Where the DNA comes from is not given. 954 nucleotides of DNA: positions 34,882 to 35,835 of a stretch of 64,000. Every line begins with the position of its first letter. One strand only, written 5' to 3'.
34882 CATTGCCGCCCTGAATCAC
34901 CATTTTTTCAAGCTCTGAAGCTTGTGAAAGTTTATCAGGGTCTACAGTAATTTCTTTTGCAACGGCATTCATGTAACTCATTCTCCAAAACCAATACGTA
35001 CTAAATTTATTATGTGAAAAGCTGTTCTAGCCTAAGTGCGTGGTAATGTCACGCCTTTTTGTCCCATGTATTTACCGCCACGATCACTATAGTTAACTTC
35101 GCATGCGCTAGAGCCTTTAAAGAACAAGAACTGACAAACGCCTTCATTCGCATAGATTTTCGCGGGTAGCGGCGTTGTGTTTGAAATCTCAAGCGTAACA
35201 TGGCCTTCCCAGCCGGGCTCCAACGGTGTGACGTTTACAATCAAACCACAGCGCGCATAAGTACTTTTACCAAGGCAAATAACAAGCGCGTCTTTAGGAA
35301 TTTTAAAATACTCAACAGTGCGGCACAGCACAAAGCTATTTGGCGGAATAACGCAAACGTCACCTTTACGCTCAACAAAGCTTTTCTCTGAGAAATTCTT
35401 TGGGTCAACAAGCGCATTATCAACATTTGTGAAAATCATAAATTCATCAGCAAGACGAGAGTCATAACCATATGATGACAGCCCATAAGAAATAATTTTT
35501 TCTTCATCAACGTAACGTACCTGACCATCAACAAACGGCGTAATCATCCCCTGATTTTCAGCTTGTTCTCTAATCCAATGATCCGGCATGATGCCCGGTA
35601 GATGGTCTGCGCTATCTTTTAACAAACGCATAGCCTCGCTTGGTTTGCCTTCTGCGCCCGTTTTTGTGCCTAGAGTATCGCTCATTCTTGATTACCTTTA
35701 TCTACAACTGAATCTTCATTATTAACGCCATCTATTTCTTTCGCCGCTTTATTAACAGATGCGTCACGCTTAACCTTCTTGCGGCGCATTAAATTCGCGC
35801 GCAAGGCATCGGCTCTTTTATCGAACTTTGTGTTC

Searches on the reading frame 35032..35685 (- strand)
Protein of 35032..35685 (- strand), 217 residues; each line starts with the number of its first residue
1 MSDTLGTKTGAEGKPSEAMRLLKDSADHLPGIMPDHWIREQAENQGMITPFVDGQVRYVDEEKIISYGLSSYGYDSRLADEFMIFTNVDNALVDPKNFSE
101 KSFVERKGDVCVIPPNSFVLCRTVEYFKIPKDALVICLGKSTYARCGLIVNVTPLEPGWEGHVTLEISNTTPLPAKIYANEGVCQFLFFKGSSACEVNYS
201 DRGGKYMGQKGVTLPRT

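Call 23: search_protein_families(library=pfam, proteins=[window:35032-35685:-], max_evalue=0.001)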
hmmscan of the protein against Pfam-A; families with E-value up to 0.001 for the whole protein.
window:35032-35685:- (217 aa): 1 family
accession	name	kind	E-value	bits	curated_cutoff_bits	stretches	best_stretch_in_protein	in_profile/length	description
PF22769.1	DCD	-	4.4e-34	118.2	27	1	32-190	1-152/153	dCTP deaminase-like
